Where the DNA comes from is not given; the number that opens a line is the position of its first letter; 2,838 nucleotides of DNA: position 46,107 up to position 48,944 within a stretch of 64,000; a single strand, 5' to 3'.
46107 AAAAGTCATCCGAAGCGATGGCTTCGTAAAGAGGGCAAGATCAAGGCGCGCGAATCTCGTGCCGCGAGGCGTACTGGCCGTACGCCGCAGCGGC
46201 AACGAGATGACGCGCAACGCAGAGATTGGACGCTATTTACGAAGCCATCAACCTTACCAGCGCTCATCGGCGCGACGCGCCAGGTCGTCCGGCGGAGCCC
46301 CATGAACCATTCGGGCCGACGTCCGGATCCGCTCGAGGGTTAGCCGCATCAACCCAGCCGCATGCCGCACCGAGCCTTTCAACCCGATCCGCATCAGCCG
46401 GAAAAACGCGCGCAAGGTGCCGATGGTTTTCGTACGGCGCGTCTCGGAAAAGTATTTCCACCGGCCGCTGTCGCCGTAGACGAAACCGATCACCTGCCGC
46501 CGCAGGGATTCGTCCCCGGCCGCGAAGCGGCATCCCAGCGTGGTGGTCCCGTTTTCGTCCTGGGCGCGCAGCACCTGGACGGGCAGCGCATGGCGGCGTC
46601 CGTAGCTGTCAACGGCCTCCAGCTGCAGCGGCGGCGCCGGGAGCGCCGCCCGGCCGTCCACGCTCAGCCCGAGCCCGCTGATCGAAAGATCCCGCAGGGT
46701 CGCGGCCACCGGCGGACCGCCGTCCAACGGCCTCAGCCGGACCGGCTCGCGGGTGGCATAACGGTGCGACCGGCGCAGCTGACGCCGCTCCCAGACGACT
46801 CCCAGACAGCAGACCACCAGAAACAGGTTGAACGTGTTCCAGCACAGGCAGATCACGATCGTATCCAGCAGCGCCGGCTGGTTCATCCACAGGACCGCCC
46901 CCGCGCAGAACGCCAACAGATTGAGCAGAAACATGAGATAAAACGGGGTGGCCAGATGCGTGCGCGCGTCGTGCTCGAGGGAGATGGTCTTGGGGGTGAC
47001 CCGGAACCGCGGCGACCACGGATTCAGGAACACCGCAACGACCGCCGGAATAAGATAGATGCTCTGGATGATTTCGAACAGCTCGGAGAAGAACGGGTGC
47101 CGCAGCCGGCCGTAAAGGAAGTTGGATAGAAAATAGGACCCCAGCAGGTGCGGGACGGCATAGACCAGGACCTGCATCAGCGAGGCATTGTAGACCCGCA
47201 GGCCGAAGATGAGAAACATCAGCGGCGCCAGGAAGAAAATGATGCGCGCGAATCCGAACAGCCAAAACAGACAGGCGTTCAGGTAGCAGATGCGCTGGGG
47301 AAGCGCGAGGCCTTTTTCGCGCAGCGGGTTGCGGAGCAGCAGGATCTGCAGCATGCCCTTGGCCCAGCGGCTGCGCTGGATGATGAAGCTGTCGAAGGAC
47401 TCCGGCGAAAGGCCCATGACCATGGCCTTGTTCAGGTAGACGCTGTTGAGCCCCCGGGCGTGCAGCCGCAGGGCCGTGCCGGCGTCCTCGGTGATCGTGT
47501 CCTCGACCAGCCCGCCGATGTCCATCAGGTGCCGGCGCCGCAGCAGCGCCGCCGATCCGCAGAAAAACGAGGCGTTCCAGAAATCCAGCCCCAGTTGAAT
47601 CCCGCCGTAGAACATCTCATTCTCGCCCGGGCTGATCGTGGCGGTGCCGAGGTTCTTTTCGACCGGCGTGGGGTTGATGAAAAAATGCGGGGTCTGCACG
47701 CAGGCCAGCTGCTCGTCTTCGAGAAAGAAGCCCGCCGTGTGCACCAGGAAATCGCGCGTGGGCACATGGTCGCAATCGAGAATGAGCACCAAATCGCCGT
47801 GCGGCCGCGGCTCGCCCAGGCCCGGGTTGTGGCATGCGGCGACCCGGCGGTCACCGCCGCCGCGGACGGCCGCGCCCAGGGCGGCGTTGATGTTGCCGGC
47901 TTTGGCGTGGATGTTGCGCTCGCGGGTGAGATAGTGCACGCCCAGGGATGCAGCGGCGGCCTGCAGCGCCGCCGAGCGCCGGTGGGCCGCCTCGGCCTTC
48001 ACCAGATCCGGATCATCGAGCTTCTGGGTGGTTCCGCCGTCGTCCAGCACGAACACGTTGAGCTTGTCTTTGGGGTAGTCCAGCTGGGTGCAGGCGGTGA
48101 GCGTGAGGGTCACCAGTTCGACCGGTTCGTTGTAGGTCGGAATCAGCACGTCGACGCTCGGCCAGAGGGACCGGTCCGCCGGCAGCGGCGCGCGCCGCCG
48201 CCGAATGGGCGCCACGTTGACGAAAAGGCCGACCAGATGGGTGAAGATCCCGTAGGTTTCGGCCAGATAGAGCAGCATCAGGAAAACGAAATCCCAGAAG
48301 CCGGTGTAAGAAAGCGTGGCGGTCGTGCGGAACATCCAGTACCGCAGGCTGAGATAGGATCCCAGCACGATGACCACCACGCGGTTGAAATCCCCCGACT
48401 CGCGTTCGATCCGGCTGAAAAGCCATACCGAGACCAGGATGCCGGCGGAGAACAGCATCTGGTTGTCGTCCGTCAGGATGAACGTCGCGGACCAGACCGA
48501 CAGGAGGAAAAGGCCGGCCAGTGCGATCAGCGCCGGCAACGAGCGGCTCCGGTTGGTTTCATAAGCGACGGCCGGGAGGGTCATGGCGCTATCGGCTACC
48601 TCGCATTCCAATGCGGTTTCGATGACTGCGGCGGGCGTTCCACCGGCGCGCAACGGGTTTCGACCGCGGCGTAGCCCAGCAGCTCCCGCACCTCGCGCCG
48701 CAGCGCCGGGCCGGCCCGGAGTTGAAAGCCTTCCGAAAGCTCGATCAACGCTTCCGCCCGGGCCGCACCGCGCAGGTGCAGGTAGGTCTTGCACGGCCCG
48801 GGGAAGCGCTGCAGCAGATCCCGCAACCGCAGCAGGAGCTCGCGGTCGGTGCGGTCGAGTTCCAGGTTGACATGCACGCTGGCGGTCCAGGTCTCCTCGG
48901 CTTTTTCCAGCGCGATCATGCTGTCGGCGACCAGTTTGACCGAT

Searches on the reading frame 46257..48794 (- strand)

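Call 96: search_protein_families(library=pfam, proteins=[window:46257-48794:-], max_evalue=0.00001)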
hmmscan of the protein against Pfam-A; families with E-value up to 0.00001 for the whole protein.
window:46257-48794:- (846 aa): 6 families
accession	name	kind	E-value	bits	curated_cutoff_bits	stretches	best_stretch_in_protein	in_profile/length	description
PF13632.12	Glyco_trans_2_3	-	4.9e-22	79.2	27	1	336-547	2-187/198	Glycosyl transferase family group 2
PF13641.12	Glyco_tranf_2_3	-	7.4e-16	59.3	27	1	212-480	1-230/230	Glycosyltransferase like family 2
PF00535.33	Glycos_transf_2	-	2.4e-13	50.8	23.3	1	333-426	79-167/168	Glycosyl transferase family 2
PF07238.19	PilZ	-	2.3e-10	41.2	22.5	1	672-773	1-101/102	PilZ domain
PF03552.20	Cellulose_synt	-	8.1e-09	35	24.7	1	429-534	417-528/722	Cellulose synthase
PF13506.12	Glyco_transf_21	-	1.1e-06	28.7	21.7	1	333-479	31-174/174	Glycosyl transferase family 21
